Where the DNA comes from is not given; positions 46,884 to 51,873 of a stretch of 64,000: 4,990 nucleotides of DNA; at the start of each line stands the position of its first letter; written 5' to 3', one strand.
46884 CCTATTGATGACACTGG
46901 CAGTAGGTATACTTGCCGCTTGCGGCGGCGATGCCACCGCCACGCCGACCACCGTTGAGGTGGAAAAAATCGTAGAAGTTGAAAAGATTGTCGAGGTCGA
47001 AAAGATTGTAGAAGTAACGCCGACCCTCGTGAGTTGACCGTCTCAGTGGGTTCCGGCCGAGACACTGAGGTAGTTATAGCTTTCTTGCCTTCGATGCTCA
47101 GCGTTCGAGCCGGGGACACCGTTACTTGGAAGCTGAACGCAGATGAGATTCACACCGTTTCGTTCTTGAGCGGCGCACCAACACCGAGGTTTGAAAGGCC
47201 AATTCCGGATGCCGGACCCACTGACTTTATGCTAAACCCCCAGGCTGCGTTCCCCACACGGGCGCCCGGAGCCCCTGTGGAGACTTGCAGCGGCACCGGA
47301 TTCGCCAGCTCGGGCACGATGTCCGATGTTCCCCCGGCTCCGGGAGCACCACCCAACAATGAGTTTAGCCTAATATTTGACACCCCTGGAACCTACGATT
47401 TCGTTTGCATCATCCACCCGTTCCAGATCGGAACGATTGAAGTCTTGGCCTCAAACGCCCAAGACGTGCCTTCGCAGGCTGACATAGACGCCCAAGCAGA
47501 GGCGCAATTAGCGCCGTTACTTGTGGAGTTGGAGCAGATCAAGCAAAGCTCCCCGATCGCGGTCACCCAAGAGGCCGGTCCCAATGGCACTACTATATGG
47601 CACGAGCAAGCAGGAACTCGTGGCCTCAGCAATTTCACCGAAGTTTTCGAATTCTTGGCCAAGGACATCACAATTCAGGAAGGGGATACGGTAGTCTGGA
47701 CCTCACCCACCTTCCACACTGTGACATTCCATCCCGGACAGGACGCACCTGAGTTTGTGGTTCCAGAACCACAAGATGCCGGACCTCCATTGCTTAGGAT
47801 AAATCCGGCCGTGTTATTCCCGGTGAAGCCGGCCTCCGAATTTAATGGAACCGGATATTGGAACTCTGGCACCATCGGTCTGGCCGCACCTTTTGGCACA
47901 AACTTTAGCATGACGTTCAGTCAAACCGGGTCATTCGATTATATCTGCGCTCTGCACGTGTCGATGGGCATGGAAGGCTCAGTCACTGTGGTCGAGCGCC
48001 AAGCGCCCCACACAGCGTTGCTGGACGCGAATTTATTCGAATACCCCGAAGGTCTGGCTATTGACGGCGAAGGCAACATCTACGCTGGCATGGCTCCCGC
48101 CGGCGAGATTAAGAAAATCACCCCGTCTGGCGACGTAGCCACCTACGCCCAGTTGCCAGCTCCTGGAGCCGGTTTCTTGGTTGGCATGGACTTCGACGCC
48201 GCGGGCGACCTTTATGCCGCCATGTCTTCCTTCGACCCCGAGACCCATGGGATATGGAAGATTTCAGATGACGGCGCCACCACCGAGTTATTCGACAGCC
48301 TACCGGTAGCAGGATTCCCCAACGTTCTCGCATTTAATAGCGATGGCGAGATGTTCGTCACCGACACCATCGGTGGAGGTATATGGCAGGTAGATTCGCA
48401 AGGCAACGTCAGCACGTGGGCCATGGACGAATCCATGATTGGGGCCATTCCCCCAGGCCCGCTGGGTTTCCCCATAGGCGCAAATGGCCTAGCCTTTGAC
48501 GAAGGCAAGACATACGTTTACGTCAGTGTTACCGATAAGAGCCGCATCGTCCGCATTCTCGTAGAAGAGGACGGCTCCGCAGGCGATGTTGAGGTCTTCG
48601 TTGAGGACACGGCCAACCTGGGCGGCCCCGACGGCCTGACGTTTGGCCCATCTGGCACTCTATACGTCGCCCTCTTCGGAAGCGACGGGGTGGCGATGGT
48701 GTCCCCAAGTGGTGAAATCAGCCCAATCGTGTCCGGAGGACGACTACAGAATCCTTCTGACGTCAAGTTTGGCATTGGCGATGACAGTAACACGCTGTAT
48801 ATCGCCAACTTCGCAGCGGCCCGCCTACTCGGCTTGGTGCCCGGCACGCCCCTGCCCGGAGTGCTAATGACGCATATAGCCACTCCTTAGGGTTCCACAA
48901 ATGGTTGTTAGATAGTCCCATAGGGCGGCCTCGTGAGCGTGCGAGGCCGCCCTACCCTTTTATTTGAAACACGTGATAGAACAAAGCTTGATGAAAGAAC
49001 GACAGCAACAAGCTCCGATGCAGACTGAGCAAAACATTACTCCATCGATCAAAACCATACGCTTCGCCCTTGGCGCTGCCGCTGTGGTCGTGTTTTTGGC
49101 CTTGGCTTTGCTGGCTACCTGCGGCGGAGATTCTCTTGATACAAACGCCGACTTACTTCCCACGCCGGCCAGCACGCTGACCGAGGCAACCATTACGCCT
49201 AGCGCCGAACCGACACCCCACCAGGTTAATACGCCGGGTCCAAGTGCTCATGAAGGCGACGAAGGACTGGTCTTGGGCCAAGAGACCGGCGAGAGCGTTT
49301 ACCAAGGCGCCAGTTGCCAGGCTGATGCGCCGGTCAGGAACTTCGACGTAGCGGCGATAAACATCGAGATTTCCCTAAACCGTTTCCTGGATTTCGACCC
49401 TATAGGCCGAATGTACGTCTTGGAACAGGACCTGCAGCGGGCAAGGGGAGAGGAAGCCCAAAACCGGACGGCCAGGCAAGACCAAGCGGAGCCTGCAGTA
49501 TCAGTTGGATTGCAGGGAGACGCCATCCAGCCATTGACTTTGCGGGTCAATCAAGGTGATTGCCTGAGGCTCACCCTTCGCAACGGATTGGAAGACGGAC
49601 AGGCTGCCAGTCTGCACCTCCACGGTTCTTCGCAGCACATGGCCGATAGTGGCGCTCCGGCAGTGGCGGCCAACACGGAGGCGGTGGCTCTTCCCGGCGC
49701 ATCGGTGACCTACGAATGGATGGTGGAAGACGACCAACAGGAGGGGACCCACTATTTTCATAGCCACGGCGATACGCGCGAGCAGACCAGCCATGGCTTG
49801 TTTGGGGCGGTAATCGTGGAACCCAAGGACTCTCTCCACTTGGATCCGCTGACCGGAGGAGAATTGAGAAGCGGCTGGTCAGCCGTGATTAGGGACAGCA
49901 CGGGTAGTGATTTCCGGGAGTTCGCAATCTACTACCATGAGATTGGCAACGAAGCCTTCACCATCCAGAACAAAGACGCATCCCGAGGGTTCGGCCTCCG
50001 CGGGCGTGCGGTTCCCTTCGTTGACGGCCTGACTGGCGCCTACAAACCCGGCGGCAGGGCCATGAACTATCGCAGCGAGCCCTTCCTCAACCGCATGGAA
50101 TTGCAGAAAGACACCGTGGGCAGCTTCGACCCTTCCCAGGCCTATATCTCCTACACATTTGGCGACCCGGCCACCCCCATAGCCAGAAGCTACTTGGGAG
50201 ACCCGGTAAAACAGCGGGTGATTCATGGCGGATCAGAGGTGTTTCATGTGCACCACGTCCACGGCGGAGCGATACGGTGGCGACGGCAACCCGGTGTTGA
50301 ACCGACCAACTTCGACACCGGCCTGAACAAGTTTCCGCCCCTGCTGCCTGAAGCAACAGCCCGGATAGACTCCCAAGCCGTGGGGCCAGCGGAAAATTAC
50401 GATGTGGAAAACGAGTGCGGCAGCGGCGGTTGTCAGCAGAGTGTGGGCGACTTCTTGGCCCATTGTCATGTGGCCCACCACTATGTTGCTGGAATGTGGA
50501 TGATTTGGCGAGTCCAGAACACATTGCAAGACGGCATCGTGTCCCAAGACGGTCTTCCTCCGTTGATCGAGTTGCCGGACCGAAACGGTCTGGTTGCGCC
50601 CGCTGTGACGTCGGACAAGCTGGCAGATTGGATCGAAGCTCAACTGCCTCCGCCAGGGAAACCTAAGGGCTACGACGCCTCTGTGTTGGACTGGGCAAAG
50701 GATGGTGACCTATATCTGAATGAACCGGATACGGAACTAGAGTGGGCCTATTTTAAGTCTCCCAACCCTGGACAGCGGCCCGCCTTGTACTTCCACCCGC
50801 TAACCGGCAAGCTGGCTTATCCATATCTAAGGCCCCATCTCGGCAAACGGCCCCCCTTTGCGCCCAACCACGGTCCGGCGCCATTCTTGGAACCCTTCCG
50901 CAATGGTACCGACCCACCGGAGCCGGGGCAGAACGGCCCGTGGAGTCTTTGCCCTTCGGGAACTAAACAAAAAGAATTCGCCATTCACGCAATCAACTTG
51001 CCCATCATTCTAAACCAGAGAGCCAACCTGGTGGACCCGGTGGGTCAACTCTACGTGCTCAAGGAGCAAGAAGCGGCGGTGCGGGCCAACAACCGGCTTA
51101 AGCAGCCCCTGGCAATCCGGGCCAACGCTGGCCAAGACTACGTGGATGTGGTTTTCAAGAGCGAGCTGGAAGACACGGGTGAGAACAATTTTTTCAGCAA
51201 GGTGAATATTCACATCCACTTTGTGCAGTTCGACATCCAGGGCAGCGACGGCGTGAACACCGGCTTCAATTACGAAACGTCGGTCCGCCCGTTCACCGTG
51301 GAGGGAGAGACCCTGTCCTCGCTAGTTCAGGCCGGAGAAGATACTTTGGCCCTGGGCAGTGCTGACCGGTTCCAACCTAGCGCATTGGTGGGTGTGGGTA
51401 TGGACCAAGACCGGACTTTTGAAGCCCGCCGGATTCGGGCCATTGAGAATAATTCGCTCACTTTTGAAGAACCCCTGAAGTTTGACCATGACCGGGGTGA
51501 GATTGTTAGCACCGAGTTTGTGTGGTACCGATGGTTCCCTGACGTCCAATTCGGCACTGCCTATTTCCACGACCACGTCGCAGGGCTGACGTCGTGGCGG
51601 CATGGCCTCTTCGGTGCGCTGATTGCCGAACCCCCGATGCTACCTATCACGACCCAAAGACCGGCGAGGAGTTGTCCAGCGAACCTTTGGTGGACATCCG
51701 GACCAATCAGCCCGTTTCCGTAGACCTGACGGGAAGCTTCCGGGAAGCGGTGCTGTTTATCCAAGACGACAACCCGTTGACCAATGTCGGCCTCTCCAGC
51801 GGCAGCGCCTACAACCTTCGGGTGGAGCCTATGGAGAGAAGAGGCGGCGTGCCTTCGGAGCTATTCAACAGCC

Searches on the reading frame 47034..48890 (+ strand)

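Call 60: search_protein_families(library=ncbifam, proteins=[window:47034-48890:+], max_evalue=1e-10)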
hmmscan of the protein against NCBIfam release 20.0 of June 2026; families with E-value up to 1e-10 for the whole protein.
window:47034-48890:+ (618 aa): 3 families
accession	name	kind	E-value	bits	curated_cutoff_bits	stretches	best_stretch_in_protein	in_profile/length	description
TIGR02656.1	cyanin_plasto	equivalog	2.8e-15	56.6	87.85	0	288-319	67-98/99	plastocyanin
NF033206.1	ScyE_fam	subfamily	5e-14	52.6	80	0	528-571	6-65/333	ScyD/ScyE family protein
TIGR02657.1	amicyanin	equivalog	2.5e-13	50.2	110.2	0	108-135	53-80/83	amicyanin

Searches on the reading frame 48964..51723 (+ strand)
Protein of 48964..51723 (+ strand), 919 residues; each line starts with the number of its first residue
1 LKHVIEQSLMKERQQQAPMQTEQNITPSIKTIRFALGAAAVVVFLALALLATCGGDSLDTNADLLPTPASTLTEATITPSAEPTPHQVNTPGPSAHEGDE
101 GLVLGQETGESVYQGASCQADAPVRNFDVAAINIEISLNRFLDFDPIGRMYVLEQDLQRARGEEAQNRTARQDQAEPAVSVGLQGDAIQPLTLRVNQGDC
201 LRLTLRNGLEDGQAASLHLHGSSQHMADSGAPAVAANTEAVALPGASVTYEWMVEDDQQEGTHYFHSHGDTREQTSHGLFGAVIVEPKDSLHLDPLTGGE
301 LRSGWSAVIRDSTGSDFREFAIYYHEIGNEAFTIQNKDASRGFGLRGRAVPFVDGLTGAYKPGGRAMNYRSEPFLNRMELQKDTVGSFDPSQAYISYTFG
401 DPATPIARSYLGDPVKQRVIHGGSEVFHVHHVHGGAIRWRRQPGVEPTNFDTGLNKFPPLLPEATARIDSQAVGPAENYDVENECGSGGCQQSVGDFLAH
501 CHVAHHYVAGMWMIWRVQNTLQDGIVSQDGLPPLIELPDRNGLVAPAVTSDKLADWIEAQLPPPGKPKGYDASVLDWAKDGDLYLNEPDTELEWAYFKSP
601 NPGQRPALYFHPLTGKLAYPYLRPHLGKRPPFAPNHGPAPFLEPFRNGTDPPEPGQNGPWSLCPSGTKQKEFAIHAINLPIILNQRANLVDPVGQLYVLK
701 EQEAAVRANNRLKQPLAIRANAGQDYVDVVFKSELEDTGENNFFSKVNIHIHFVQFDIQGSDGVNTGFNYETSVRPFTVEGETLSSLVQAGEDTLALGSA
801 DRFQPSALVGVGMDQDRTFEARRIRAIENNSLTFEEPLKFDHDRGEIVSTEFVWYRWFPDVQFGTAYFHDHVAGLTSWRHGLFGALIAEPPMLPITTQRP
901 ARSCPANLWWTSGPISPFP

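Call 64: search_protein_families(library=ncbifam, proteins=[window:48964-51723:+], max_evalue=1e-8)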
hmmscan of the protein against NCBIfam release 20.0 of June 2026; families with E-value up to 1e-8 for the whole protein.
window:48964-51723:+ (919 aa): 3 families
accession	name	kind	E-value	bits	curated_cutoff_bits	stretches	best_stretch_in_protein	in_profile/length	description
NF041487.1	copper_ox_MnxG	equivalog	3.4e-21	74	3100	1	467-525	466-525/1894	manganese-oxidizing multicopper oxidase MnxG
TIGR01480.1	copper_res_A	subfamily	2.4e-09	36.2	478.95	1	176-289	64-164/593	copper resistance system multicopper oxidase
TIGR03388.1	ascorbase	equivalog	6.1e-09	35.1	614.8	0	176-290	18-124/542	L-ascorbate oxidase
